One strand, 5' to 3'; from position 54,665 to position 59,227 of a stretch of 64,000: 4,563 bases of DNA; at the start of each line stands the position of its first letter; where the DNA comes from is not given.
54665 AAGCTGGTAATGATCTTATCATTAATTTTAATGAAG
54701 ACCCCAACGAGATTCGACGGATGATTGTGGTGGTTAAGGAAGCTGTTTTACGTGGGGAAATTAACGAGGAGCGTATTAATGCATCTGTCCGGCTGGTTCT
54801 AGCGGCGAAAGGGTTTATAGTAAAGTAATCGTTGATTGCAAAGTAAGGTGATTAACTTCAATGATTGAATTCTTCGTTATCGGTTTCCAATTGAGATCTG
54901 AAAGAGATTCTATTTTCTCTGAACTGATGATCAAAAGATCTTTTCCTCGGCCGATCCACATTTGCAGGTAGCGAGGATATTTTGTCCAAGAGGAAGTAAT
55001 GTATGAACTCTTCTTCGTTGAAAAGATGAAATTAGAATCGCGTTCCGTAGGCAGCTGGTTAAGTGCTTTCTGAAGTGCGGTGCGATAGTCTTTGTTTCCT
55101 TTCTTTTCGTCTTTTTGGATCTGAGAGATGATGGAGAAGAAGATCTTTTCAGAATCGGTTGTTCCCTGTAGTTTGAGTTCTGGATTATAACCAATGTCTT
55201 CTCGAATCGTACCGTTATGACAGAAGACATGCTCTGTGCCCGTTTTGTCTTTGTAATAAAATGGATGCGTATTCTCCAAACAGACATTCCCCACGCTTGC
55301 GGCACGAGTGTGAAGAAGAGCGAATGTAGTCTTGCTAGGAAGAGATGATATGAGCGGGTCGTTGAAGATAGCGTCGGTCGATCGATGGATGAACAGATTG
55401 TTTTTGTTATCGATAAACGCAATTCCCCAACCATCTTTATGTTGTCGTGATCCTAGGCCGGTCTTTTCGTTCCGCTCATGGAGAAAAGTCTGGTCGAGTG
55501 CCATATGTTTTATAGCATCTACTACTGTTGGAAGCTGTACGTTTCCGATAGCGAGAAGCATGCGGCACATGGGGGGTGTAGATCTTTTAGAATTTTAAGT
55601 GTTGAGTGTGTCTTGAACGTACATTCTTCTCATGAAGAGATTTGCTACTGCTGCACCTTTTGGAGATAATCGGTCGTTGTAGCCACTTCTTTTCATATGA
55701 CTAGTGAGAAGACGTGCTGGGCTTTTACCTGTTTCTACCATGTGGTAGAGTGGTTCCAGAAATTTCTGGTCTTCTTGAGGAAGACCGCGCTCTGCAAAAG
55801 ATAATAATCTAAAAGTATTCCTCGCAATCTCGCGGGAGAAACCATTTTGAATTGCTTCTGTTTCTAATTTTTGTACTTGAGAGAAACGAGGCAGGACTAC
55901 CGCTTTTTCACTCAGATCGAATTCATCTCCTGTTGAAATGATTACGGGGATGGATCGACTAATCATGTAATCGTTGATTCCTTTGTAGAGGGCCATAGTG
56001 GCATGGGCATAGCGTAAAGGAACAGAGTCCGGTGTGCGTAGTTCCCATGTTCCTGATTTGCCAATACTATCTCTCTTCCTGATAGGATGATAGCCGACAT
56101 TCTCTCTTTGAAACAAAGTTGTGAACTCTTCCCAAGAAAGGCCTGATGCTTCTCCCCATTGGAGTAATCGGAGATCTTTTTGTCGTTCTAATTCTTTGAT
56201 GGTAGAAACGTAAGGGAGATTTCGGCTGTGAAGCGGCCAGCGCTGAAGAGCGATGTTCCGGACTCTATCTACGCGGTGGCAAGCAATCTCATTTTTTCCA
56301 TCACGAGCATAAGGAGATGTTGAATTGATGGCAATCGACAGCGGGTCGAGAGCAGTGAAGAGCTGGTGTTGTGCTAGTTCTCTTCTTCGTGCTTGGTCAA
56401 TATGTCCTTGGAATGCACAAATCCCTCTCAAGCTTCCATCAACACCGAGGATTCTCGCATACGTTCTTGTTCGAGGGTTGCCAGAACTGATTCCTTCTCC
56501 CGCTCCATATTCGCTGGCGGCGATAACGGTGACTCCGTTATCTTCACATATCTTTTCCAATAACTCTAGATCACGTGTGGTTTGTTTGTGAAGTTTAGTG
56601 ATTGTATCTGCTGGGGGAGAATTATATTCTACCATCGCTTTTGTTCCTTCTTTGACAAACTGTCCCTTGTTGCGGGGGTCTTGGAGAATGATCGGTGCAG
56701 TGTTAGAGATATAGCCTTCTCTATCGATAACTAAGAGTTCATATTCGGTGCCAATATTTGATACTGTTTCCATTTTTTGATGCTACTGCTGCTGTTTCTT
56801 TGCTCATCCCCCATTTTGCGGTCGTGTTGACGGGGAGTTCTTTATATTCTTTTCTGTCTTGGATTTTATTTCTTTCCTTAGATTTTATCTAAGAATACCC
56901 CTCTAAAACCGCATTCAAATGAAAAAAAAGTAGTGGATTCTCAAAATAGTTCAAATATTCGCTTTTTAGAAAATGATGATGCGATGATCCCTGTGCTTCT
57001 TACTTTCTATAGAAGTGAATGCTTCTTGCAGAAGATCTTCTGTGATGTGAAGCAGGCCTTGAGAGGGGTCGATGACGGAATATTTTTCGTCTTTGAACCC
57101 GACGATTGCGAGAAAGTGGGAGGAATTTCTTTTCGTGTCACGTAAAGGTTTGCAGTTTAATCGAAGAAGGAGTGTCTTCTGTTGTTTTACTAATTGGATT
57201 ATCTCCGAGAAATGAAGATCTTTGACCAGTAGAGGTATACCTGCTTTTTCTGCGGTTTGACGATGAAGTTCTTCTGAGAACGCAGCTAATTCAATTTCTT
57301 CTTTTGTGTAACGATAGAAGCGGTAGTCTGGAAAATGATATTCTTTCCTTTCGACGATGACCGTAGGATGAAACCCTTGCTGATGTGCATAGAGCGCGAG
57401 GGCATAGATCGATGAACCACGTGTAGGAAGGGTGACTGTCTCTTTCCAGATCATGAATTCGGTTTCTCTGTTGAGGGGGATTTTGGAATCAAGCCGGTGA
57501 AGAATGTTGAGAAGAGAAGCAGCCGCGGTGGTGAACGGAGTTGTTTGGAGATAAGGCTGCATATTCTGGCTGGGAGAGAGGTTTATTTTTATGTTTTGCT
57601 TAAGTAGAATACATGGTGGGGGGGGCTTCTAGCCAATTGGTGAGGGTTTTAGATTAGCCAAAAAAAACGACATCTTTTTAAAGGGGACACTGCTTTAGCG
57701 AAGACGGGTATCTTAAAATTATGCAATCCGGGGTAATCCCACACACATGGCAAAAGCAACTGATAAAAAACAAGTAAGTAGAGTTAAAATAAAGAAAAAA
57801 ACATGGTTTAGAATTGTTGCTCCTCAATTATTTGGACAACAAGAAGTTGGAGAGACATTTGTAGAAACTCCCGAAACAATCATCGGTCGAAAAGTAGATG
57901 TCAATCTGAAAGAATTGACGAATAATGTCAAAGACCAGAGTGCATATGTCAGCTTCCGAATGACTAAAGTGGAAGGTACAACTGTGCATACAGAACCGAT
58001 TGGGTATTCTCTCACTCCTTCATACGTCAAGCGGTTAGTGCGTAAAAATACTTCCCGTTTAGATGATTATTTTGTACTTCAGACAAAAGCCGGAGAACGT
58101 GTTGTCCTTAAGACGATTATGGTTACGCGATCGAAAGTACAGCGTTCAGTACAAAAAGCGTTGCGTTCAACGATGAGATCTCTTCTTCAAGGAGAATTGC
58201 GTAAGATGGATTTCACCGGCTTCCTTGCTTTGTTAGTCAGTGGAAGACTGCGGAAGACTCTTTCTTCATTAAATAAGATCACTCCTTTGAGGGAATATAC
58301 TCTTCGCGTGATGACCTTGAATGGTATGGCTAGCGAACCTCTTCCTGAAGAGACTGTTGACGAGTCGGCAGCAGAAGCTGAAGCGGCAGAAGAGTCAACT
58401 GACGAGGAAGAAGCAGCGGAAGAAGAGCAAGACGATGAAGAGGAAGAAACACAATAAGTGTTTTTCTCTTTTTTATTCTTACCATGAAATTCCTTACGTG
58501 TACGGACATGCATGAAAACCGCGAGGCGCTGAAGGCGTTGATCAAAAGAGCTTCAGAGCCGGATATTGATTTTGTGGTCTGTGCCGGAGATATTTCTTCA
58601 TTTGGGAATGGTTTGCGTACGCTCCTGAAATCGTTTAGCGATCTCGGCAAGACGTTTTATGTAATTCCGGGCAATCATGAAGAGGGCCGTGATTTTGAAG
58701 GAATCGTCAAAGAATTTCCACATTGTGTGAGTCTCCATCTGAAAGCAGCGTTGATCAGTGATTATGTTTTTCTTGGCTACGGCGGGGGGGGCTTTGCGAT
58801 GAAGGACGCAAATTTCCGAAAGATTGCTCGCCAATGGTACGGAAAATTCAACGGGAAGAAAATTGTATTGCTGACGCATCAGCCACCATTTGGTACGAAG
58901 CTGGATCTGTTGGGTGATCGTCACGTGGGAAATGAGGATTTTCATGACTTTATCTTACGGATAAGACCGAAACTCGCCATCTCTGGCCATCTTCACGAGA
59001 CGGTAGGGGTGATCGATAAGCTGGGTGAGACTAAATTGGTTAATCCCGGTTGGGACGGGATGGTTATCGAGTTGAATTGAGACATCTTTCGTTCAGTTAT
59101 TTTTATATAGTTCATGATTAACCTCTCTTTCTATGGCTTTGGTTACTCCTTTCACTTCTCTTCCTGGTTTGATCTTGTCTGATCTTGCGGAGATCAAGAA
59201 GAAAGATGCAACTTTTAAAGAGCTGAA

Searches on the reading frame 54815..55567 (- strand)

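Call 44: search_protein_families(library=pfam, proteins=[window:54815-55567:-], max_evalue=0.001)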
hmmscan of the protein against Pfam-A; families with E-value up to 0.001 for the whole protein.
window:54815-55567:- (250 aa): 2 families
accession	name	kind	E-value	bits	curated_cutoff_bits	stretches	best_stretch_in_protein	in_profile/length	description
PF13230.11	GATase_4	-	3.3e-21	75.9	23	1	26-184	15-178/272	Glutamine amidotransferases class-II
PF13522.11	GATase_6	-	4.5e-06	27.2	27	1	79-142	9-73/130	Glutamine amidotransferase domain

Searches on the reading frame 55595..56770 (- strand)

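Call 44: search_protein_families(library=pfam, proteins=[window:55595-56770:-], max_evalue=0.001)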
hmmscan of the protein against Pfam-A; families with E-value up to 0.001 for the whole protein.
window:55595-56770:- (391 aa): 1 family
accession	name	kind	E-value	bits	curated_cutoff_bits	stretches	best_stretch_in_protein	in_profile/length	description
PF04107.18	GCS2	-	4.6e-09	36.5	21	1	7-155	2-163/291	Glutamate-cysteine ligase family 2(GCS2)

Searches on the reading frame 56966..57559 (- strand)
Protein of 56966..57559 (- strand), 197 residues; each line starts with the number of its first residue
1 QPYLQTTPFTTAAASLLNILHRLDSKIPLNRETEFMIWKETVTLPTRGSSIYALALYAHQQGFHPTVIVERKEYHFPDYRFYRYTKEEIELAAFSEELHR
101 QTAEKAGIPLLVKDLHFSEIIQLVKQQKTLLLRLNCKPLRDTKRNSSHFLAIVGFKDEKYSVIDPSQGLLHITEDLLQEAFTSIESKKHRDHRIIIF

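Call 44: search_protein_families(library=pfam, proteins=[window:56966-57559:-], max_evalue=0.001)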
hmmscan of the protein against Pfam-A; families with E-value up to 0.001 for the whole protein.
window:56966-57559:- (197 aa): 2 families
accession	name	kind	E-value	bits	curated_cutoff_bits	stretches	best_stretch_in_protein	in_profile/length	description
PF11814.14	DUF3335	-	3.4e-16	59.8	25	1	3-166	4-166/206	Peptidase_C39 like family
PF03412.21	Peptidase_C39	-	4.5e-05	23.7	22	1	103-183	45-123/133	Peptidase C39 family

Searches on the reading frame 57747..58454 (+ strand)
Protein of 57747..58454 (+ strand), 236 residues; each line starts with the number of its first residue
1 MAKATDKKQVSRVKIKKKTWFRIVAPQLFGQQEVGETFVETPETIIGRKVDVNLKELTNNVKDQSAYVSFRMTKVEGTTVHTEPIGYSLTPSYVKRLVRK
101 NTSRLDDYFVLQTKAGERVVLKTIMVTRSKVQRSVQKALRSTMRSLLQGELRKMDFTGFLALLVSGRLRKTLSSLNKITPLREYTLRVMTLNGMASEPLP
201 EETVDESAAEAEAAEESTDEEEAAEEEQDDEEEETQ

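Call 44: search_protein_families(library=pfam, proteins=[window:57747-58454:+], max_evalue=0.001)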
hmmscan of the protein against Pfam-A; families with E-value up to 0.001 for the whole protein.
window:57747-58454:+ (236 aa): 1 family
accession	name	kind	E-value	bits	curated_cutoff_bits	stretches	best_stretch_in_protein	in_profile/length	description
PF01015.23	Ribosomal_S3Ae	-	8.2e-41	140.1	29.3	1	9-187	4-183/191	Ribosomal S3Ae family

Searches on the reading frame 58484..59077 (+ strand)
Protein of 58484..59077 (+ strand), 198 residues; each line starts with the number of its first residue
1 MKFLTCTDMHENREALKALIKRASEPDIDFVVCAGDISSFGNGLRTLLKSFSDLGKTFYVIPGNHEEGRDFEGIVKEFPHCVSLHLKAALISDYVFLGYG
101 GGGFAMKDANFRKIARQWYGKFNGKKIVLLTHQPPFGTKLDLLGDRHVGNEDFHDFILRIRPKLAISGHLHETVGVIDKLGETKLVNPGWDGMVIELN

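Call 44: search_protein_families(library=pfam, proteins=[window:58484-59077:+], max_evalue=0.001)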
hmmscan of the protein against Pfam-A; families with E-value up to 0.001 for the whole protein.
window:58484-59077:+ (198 aa): 3 families
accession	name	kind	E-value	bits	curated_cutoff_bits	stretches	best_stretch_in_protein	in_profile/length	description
PF00149.33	Metallophos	-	2.8e-21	77.3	21.5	1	1-172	1-190/191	Calcineurin-like phosphoesterase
PF12850.12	Metallophos_2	-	5.9e-13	49.5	27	1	1-189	1-133/154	Calcineurin-like phosphoesterase superfamily domain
PF14582.11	Metallophos_3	-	1.1e-08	35.2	28.2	1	124-189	173-237/259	Metallophosphoesterase, calcineurin superfamily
